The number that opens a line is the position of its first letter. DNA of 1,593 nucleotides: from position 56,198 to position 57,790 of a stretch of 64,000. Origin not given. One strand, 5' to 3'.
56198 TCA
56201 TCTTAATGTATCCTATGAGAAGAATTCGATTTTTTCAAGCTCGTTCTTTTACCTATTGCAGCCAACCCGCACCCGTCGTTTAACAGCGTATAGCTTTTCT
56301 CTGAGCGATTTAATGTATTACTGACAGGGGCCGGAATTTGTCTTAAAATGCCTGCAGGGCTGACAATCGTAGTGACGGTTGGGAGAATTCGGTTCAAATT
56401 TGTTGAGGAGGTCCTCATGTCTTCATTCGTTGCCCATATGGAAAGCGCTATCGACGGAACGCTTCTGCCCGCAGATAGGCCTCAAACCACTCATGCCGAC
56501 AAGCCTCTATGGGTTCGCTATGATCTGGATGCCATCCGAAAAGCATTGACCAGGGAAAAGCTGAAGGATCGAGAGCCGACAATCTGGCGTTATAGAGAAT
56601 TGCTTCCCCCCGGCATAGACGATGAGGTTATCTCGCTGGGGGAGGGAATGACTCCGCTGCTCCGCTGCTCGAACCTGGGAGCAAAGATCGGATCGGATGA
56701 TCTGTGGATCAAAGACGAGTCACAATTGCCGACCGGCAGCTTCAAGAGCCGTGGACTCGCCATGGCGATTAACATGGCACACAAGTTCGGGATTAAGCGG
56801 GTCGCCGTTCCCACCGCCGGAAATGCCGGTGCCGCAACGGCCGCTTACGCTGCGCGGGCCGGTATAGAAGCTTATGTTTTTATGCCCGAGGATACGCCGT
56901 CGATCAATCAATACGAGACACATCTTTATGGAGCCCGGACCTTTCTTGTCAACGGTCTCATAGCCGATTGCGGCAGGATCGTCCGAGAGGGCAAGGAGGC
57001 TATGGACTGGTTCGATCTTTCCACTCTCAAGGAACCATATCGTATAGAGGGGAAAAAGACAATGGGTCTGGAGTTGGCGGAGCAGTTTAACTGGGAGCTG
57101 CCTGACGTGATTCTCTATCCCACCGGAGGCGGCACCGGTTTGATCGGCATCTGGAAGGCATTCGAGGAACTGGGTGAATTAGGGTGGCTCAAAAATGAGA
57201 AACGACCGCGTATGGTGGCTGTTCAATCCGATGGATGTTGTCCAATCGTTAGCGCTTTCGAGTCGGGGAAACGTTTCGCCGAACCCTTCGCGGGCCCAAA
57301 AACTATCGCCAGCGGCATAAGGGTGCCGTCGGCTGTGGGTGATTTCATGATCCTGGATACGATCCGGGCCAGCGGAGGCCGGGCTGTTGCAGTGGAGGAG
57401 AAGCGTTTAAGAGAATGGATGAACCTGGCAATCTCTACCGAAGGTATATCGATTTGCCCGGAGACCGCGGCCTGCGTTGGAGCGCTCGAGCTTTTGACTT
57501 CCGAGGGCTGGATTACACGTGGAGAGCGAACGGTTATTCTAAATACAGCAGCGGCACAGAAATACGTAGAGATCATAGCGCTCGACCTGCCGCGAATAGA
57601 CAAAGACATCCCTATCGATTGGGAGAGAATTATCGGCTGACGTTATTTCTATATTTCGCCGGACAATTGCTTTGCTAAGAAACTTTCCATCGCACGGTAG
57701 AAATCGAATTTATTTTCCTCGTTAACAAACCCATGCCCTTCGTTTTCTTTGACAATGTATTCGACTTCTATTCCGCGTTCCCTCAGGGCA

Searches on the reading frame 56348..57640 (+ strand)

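Call 86: search_protein_families(library=ncbifam, proteins=[window:56348-57640:+], max_evalue=1e-15)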
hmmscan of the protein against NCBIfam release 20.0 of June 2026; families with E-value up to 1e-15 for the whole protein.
window:56348-57640:+ (430 aa): 11 families
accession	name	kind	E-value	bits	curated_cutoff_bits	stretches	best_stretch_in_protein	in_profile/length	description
NF006050.0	PRK08197.1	equivalog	4.1e-170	565.9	303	1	24-426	2-404/406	threonine synthase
NF004170.0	PRK05638.1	equivalog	8.5e-55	186.1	421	1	45-405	16-357/442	threonine synthase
TIGR00260.1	thrC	equivalog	1.8e-48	165.4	167.1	1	79-396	1-328/340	threonine synthase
NF004996.0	PRK06381.1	equivalog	4.9e-35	121.1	266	1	100-397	14-312/319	threonine synthase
NF006205.0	PRK08329.1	equivalog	2.5e-34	118.8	358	1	97-403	60-343/347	threonine synthase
NF005035.0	PRK06450.1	equivalog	4.4e-34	117.8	301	1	93-370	50-308/338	threonine synthase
NF006094.0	PRK08246.1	subfamily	1.4e-21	77.2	331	1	102-364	24-266/310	serine/threonine dehydratase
TIGR03844.1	cysteate_syn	equivalog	2.2e-18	66.3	324.9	1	64-401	28-376/398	cysteate synthase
TIGR01127.1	ilvA_1Cterm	equivalog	2.9e-18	66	378.75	1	102-380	1-265/380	threonine ammonia-lyase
NF006390.0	PRK08639.1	equivalog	9.7e-17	61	421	1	101-386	25-300/418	threonine ammonia-lyase IlvA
NF005600.0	PRK07334.1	equivalog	1.7e-16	59.9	496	1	102-379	29-290/408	threonine ammonia-lyase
